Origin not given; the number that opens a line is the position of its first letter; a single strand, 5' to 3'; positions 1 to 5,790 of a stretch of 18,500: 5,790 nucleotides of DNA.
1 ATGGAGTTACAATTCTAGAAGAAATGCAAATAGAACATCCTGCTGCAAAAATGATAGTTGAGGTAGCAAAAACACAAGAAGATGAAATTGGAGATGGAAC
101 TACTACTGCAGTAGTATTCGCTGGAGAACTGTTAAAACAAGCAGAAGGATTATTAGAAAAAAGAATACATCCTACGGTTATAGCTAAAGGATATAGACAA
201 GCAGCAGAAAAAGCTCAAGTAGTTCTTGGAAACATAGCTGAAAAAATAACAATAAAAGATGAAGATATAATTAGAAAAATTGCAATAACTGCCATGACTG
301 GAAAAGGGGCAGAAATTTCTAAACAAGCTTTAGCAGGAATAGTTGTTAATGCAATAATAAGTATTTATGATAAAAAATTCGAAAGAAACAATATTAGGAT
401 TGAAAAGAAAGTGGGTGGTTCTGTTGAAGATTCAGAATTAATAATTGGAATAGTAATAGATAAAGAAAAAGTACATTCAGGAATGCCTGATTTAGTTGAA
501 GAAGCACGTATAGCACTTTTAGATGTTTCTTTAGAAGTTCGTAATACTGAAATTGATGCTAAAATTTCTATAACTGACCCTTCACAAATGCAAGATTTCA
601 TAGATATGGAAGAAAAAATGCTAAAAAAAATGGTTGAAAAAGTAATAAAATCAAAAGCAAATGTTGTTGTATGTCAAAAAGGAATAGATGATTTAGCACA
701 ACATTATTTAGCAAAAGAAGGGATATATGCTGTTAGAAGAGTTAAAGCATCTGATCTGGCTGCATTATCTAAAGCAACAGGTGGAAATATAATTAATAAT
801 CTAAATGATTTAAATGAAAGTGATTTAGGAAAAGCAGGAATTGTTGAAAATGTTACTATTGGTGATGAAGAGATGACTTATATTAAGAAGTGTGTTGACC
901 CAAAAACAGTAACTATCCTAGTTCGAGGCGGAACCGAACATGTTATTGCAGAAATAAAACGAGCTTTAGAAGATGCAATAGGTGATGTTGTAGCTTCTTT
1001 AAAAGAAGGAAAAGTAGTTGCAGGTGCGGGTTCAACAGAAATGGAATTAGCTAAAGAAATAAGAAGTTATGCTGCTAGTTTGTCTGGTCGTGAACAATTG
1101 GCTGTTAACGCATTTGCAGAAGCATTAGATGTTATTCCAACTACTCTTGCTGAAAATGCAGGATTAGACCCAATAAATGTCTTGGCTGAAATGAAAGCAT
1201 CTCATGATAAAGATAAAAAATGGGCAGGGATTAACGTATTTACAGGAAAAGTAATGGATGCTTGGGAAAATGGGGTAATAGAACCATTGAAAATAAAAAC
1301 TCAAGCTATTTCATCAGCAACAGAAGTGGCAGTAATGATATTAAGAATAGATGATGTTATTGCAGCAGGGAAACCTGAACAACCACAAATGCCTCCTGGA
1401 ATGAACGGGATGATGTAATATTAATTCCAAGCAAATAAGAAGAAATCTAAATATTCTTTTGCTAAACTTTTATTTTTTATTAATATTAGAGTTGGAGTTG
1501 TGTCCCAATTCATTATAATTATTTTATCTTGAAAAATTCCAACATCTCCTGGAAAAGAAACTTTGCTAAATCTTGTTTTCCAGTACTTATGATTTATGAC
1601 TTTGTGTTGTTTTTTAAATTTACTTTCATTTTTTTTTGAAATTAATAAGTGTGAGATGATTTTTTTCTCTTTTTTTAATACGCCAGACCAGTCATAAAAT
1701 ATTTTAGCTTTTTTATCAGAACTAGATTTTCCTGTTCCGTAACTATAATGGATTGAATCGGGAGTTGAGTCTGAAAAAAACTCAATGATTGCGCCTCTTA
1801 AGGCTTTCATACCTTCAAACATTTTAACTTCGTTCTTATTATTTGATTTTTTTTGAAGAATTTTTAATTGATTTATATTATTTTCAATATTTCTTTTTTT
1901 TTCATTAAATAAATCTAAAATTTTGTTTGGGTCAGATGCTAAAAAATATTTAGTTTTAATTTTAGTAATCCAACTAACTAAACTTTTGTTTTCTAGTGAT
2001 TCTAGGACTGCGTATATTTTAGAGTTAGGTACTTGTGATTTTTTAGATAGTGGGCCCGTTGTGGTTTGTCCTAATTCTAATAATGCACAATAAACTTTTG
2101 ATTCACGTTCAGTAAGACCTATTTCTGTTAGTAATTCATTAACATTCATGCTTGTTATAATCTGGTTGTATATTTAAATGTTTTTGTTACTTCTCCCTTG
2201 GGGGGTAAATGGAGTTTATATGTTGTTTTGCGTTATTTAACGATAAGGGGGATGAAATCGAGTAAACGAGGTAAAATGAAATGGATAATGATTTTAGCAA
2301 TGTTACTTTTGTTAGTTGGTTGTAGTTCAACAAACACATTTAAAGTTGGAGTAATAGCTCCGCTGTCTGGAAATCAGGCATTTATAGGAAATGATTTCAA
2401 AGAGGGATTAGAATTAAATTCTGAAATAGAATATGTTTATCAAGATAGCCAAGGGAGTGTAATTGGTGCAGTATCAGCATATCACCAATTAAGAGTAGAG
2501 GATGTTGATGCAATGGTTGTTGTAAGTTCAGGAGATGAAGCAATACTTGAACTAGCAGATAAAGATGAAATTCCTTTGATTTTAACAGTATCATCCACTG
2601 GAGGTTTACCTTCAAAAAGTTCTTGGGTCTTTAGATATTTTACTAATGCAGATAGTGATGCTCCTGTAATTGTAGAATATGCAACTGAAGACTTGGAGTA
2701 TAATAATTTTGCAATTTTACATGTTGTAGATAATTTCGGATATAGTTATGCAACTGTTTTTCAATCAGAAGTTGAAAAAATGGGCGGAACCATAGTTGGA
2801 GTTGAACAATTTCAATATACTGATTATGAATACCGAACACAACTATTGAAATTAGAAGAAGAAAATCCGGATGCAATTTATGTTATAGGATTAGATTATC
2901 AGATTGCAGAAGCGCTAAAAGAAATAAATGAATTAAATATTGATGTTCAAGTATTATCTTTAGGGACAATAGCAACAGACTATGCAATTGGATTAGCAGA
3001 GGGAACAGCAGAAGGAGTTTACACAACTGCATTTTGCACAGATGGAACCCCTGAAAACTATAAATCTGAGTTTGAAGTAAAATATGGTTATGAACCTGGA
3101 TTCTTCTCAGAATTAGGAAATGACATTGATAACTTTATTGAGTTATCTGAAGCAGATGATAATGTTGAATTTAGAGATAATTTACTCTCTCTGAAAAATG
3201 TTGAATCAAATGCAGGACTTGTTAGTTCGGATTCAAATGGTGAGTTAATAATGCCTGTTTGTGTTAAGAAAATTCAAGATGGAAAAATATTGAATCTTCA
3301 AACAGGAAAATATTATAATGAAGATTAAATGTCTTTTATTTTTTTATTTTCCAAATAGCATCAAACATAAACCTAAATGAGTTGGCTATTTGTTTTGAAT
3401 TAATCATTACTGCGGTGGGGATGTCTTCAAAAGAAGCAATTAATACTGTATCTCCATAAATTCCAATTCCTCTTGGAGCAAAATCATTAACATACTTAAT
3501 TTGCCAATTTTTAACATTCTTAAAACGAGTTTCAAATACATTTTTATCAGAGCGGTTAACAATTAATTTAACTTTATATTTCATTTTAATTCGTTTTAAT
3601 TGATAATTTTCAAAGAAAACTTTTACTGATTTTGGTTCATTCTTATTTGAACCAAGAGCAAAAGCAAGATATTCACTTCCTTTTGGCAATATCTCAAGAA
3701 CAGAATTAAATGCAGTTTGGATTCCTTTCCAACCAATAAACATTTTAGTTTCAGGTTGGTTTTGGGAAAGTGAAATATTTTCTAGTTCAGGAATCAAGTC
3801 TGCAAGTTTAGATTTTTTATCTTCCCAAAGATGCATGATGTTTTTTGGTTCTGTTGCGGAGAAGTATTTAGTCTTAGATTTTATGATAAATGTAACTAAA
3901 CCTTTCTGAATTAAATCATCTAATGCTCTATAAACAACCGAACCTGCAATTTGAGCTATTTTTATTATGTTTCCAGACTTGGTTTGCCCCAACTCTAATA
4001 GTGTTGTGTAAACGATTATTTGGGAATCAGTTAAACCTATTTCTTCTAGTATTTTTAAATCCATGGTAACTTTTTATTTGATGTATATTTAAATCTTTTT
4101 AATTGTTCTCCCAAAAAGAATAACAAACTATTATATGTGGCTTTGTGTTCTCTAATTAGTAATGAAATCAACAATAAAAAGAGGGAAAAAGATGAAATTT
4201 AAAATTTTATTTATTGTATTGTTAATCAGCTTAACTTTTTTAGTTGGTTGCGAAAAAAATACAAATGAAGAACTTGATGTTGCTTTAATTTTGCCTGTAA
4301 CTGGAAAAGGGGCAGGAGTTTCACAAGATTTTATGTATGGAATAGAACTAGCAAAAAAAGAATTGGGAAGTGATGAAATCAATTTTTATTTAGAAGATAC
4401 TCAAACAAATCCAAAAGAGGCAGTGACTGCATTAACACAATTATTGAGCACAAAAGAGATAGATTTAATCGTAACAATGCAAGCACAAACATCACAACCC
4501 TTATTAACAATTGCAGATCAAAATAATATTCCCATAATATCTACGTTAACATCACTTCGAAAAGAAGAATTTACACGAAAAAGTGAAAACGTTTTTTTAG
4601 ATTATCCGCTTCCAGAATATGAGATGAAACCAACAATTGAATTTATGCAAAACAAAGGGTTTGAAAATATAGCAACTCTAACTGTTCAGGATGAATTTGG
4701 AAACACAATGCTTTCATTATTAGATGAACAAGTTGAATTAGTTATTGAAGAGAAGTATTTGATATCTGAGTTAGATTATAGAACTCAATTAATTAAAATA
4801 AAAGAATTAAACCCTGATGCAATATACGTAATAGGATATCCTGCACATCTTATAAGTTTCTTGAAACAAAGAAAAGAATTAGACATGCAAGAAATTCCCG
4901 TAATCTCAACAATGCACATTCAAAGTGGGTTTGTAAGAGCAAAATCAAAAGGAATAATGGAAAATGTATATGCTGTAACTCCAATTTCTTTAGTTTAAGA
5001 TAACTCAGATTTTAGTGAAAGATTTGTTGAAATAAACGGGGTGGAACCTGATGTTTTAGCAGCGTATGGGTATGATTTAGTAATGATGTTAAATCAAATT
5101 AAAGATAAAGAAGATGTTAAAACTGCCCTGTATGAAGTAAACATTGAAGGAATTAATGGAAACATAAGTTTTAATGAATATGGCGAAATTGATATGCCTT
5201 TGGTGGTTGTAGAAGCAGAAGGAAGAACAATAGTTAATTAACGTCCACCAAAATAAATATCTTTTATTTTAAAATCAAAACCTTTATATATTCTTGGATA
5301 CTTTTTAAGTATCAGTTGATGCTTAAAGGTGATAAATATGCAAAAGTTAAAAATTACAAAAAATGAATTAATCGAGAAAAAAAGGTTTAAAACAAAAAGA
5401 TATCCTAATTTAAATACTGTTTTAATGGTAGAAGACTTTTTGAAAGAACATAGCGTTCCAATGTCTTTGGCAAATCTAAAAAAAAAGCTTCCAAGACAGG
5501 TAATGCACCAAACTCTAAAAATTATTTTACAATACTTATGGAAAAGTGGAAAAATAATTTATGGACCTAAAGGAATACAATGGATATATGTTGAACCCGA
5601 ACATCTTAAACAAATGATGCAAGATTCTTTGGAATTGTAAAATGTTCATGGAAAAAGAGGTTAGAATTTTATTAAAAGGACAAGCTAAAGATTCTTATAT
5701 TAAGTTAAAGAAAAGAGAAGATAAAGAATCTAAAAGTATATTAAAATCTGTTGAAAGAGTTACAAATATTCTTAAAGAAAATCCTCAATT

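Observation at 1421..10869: Four iterated, divergently transcribed TrmB-like regulator / LivK-like binding-protein cassettes around one shared Liv translocator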

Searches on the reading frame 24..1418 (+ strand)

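Call 16: search_protein_families(library=pfam, proteins=[window:24-1418:+], max_evalue=0.01)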
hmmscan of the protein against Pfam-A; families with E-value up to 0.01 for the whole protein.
window:24-1418:+ (464 aa): 1 family
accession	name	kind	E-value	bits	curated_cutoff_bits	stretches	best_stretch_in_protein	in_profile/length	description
PF00118.29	Cpn60_TCP1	-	3.1e-160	534.5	34.3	1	1-449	38-489/490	TCP-1/cpn60 chaperonin family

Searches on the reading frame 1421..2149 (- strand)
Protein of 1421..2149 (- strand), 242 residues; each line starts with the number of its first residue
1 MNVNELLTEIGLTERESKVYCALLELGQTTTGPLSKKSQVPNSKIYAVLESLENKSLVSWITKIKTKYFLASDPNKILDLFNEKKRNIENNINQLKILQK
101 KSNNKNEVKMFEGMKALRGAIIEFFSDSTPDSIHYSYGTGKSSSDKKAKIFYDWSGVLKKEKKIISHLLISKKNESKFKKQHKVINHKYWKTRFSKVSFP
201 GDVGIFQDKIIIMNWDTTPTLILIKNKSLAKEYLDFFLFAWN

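Call 4: search_protein_families(library=pfam, proteins=[window:1421-2149:-], max_evalue=0.01)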
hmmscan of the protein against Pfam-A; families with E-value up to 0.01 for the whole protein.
window:1421-2149:- (242 aa): 1 family
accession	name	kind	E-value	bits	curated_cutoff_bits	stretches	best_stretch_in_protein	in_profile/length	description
PF01978.25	TrmB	-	5.3e-16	58.7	25.6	1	7-69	1-63/68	Sugar-specific transcriptional regulator TrmB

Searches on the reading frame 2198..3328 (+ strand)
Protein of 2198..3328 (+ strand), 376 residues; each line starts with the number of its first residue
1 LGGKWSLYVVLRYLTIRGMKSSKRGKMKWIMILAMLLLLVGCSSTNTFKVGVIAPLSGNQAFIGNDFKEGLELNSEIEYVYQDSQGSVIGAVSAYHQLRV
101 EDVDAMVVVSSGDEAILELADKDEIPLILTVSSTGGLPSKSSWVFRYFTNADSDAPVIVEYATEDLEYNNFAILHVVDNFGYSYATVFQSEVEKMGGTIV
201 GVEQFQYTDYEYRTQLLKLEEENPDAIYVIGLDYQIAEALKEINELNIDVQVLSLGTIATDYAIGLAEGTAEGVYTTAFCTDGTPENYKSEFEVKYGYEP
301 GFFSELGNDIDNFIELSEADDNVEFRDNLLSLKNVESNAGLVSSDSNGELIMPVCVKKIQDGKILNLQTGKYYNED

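Call 4: search_protein_families(library=pfam, proteins=[window:2198-3328:+], max_evalue=0.01)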
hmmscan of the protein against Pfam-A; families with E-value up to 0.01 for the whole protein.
window:2198-3328:+ (376 aa): 2 families
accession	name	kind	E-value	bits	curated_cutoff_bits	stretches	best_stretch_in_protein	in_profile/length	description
PF13458.12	Peripla_BP_6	-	1.3e-31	111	31.7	1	48-297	2-270/343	Periplasmic binding protein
PF01094.35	ANF_receptor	-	1.7e-07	31.1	25.4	1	71-249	19-203/353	Receptor family ligand binding region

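Call 47: search_solved_structures(query=window:2276-3328:+, max_evalue=0.00001)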
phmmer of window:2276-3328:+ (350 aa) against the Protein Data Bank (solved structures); distinct sequences matched with E-value up to 0.00001: 12.
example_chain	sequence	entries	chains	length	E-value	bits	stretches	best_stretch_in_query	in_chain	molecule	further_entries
3td9_A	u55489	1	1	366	1.7e-13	53.8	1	22-338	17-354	Branched chain amino acid ABC transporter, periplasmic amino acid-binding protein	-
4obb_A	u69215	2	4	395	3.4e-11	46.3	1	47-278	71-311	Amino acid/amide ABC transporter substrate-binding protein, HAAT family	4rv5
4nqr_A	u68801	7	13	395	4.6e-11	45.8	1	47-278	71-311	Amino acid/amide ABC transporter substrate-binding protein, HAAT family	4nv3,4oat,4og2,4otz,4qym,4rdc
4gnr_A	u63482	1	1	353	2e-09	40.4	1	48-338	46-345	ABC transporter substrate-binding protein-branched chain amino acid transport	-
4ey3_A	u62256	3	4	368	9.4e-09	38.2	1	18-346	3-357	Twin-arginine translocation pathway signal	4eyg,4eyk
4zpj_A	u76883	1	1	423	1.6e-07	34.2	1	18-311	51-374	Extracellular ligand-binding receptor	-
4n0q_A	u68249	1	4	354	7.7e-07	31.9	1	23-259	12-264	Leu/Ile/Val-binding protein homolog 3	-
1z15_A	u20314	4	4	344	1.9e-06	30.7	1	84-252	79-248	Leu/Ile/Val-binding protein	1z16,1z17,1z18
2liv_A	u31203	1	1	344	2.5e-06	30.3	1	89-252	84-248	LEUCINE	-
5ere_A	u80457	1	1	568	3.5e-06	29.8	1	46-284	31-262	Extracellular ligand-binding receptor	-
3hut_A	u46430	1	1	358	4e-06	29.6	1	99-284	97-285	putative branched-chain amino acid ABC transporter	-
3sg0_A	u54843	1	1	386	4.1e-06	29.5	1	5-249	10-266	Extracellular ligand-binding receptor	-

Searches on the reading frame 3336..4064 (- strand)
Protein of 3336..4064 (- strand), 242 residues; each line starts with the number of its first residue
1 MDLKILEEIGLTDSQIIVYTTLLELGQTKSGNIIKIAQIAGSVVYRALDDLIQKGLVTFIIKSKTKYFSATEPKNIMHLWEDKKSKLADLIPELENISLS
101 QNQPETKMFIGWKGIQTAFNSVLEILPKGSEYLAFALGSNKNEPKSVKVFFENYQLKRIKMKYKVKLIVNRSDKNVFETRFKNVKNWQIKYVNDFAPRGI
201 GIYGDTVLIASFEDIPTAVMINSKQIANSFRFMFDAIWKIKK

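Call 4: search_protein_families(library=pfam, proteins=[window:3336-4064:-], max_evalue=0.01)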
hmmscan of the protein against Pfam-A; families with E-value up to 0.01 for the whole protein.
window:3336-4064:- (242 aa): 1 family
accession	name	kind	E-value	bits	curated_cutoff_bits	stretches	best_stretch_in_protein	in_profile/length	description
PF01978.25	TrmB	-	1.9e-10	40.9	25.6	1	6-73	1-67/68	Sugar-specific transcriptional regulator TrmB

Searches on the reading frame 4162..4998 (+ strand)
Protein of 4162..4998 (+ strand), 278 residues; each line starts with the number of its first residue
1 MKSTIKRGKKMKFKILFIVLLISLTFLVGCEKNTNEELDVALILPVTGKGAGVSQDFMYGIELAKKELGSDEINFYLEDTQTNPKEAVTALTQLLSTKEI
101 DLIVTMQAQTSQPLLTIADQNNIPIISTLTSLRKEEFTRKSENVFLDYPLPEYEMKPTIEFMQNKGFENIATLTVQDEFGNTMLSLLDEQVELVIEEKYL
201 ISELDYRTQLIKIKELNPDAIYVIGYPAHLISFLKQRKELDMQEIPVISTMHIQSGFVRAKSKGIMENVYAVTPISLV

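Call 4: search_protein_families(library=pfam, proteins=[window:4162-4998:+], max_evalue=0.01)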
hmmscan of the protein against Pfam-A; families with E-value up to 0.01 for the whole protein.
window:4162-4998:+ (278 aa): 4 families
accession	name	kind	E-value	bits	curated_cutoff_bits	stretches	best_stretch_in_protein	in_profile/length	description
PF13458.12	Peripla_BP_6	-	5e-25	89.3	31.7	1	39-274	3-248/343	Periplasmic binding protein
PF01094.35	ANF_receptor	-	3.3e-10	40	25.4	1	68-272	20-239/353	Receptor family ligand binding region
PF04348.19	LppC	-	0.00018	20.7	28.8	1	39-189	220-368/563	LppC putative lipoprotein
PF02603.21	Hpr_kinase_N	-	0.0014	19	24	1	68-130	53-112/125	HPr Serine kinase N terminus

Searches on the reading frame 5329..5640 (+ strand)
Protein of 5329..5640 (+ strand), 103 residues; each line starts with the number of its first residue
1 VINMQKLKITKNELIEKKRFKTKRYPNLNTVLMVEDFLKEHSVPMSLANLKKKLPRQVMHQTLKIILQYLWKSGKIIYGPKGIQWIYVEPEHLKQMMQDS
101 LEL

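Call 16: search_protein_families(library=pfam, proteins=[window:5329-5640:+], max_evalue=0.01)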
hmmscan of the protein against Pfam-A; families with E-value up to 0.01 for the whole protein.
window:5329-5640:+ (103 aa): 2 families
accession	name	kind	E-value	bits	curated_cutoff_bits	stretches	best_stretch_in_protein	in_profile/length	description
PF07106.19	TBPIP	-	0.0027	18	22.8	1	33-88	5-60/62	TBPIP/Hop2 winged helix domain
PF20016.6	ThsA_Macro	-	0.0079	16.4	25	1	10-79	67-133/183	Thoeris protein ThsA, Macro domain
